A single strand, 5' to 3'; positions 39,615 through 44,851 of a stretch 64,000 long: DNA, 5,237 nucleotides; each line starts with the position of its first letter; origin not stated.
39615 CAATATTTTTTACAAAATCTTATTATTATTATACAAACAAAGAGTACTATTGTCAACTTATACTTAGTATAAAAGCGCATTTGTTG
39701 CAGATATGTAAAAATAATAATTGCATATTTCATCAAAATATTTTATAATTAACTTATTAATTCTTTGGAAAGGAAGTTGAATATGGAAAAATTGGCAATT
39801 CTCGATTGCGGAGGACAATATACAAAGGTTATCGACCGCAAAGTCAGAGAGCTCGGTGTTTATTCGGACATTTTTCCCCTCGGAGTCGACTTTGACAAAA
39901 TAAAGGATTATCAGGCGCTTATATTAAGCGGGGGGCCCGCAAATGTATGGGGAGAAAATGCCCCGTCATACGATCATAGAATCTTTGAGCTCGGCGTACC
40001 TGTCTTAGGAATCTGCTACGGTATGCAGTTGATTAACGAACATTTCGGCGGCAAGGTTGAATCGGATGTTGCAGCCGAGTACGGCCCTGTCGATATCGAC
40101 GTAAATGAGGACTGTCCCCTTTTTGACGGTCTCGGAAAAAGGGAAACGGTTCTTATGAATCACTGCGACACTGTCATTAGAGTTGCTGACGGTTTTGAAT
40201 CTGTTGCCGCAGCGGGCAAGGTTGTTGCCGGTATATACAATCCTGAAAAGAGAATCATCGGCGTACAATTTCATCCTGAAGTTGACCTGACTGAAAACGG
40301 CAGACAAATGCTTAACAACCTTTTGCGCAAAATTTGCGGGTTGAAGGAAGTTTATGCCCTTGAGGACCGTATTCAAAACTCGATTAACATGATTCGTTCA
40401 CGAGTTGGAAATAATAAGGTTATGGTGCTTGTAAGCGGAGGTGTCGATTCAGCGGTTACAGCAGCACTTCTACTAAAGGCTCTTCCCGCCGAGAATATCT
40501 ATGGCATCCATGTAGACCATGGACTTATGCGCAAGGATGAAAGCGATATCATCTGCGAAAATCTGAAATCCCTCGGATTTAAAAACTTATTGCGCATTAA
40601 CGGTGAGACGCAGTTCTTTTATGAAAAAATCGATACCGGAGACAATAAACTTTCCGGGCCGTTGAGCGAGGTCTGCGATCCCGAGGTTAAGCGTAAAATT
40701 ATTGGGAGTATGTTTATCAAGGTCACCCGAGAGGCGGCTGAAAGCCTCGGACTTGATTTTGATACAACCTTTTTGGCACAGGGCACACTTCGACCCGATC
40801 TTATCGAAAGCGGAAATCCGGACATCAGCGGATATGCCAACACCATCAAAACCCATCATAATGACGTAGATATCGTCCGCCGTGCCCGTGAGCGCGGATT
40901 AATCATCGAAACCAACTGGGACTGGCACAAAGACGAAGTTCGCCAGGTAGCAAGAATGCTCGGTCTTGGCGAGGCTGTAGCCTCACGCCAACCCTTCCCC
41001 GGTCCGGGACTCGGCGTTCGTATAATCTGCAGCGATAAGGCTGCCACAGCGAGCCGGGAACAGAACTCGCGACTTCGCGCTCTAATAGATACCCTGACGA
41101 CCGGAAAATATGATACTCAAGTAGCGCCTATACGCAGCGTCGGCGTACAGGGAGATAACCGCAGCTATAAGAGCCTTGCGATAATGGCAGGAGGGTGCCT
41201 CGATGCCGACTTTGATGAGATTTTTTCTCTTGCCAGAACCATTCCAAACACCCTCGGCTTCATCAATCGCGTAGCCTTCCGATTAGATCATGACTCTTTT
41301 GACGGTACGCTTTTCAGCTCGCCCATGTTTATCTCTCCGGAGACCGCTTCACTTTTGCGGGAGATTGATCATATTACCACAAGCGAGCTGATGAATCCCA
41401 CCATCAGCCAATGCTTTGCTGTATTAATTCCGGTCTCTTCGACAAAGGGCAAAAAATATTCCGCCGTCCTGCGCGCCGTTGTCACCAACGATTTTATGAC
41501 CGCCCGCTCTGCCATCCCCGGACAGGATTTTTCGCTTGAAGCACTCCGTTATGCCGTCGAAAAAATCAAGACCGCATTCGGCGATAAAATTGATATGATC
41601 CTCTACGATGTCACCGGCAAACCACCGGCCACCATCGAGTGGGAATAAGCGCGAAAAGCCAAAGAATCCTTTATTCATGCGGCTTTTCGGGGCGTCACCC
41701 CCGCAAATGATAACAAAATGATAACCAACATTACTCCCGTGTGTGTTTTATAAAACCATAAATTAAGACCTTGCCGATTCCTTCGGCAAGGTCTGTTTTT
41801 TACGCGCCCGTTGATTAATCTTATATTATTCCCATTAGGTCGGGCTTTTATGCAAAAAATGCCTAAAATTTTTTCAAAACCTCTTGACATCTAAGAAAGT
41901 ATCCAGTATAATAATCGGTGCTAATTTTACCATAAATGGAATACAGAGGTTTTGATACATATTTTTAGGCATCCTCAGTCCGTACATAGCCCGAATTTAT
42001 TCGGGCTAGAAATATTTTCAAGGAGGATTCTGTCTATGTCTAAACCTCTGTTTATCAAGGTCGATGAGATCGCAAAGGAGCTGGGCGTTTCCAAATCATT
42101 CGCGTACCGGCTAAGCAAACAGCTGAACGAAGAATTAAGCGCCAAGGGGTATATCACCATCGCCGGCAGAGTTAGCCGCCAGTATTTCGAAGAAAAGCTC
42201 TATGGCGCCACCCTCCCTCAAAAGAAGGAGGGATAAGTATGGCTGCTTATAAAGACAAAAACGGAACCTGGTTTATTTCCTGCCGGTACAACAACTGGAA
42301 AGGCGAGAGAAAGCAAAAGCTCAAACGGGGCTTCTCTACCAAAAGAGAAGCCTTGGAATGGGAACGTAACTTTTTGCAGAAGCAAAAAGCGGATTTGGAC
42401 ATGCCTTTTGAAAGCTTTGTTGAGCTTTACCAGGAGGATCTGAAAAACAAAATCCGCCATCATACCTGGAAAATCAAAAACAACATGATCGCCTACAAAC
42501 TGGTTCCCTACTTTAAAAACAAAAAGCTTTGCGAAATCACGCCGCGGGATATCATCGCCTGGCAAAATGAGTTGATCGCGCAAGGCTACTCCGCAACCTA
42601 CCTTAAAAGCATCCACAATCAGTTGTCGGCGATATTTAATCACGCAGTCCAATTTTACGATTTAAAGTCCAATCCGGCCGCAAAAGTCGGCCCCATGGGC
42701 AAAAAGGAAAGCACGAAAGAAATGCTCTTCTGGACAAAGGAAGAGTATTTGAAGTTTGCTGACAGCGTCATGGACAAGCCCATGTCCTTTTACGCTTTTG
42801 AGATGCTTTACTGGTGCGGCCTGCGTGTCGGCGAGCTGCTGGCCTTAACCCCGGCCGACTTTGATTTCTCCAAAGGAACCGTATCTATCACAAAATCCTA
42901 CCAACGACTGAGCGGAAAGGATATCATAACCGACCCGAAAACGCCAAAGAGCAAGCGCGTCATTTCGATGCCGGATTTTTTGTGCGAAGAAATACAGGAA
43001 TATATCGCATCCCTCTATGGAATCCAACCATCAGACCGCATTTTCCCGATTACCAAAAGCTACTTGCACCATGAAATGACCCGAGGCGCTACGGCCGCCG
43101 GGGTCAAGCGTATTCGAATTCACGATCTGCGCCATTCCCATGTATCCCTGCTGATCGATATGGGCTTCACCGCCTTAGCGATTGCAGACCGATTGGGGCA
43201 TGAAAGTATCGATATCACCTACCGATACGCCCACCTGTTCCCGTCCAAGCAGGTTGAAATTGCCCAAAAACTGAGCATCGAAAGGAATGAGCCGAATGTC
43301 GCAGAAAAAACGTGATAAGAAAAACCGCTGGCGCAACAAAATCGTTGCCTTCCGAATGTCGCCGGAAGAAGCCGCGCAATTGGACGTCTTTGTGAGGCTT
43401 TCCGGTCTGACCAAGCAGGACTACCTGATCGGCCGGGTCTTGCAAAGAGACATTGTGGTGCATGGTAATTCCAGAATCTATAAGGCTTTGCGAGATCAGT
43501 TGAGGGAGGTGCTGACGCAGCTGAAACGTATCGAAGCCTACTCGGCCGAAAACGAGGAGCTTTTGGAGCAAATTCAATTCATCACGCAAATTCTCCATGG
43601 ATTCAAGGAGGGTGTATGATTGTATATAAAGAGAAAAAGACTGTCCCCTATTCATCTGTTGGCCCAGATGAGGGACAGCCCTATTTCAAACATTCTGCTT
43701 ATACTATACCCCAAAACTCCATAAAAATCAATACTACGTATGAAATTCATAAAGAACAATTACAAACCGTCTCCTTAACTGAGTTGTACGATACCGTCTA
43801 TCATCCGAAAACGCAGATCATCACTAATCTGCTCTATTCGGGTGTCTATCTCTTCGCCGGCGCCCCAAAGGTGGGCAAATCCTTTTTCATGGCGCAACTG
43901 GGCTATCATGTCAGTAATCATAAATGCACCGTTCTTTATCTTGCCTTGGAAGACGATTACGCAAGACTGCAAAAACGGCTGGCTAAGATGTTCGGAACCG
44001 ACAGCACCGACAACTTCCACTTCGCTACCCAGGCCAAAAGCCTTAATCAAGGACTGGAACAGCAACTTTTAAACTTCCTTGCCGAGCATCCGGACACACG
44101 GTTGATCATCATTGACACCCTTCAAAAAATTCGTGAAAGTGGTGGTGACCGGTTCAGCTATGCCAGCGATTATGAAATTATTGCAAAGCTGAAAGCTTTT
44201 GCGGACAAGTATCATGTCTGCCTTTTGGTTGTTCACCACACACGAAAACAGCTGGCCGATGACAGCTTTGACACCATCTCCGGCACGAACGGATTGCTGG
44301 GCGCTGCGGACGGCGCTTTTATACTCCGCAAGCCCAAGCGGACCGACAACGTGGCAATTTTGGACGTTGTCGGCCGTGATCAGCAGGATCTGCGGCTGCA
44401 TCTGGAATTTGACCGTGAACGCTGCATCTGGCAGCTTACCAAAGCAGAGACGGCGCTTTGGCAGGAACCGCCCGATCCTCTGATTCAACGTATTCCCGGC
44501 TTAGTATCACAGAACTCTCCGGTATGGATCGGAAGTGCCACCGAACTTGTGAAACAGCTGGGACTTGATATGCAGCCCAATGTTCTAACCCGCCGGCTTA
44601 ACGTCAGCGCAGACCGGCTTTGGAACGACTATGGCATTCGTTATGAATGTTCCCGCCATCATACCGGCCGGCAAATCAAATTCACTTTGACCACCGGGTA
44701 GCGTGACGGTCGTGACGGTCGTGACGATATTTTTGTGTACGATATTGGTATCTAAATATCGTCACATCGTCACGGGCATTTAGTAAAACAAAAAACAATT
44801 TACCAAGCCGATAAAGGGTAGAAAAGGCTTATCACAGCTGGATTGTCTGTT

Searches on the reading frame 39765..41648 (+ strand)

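Call 5: search_protein_families(library=pfam, proteins=[window:39765-41648:+], max_evalue=0.01)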
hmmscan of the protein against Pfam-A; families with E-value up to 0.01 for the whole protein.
window:39765-41648:+ (627 aa): 5 families
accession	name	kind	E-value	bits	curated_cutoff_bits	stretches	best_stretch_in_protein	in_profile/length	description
PF00117.34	GATase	-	1.1e-42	146.3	22.8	1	12-189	2-189/190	Glutamine amidotransferase class-I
PF00958.27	GMP_synt_C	-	4.1e-16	59.2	27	1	543-626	8-92/92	GMP synthase C terminal domain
PF07722.19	Peptidase_C26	-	8.7e-11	42.4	20.5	1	73-172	101-219/219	Peptidase C26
PF02540.23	NAD_synthase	-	1e-05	25.3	21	1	205-274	7-76/242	NAD synthase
PF03054.22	tRNA_Me_trans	-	0.0003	21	20.6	1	218-252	2-34/202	tRNA methyl transferase HUP domain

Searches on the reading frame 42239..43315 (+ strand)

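Call 5: search_protein_families(library=pfam, proteins=[window:42239-43315:+], max_evalue=0.01)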
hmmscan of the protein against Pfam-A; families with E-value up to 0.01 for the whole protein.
window:42239-43315:+ (358 aa): 5 families
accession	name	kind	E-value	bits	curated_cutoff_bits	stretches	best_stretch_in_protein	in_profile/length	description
PF00589.27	Phage_integrase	-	2.7e-20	73.3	27.1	1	182-334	23-169/172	Phage integrase family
PF14659.12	Phage_int_SAM_3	-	5.3e-15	55.8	22.6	1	57-112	2-57/58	Phage integrase, N-terminal SAM-like domain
PF14657.12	Arm-DNA-bind_4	-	9.5e-15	54.4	22.3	1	10-52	1-45/47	Arm DNA-binding domain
PF22022.2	Phage_int_M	-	0.00042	20.9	27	1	57-150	1-93/96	Phage integrase central domain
PF13495.12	Phage_int_SAM_4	-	0.0021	18.8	27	0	89-137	30-79/85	Phage integrase, N-terminal SAM-like domain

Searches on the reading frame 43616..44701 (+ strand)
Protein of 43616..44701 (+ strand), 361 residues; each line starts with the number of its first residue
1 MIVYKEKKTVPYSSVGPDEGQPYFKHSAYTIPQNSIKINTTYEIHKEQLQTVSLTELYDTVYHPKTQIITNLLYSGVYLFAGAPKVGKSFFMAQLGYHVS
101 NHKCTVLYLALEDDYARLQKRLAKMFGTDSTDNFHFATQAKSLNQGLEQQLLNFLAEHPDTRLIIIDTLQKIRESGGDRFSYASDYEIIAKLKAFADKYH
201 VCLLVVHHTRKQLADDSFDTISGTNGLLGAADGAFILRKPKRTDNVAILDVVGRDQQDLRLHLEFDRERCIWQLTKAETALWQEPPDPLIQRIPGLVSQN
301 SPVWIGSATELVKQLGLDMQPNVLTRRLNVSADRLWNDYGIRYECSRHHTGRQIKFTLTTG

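Call 5: search_protein_families(library=pfam, proteins=[window:43616-44701:+], max_evalue=0.01)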
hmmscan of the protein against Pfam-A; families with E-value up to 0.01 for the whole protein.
window:43616-44701:+ (361 aa): 5 families
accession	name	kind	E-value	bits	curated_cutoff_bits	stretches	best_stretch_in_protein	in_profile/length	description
PF13481.12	AAA_25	-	7.3e-21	75.1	27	1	54-212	11-193/195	AAA domain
PF13401.12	AAA_22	-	4.6e-05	24.2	27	1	76-205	6-120/130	AAA domain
PF03796.21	DnaB_C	-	6.9e-05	22.8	27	0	70-124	14-69/255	DnaB-like helicase C terminal domain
PF10483.15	Elong_Iki1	-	0.00028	20.9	22.5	1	93-210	31-132/292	Elongator subunit Iki1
PF13173.12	AAA_14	-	0.0014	19.1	27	0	77-173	4-75/129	AAA domain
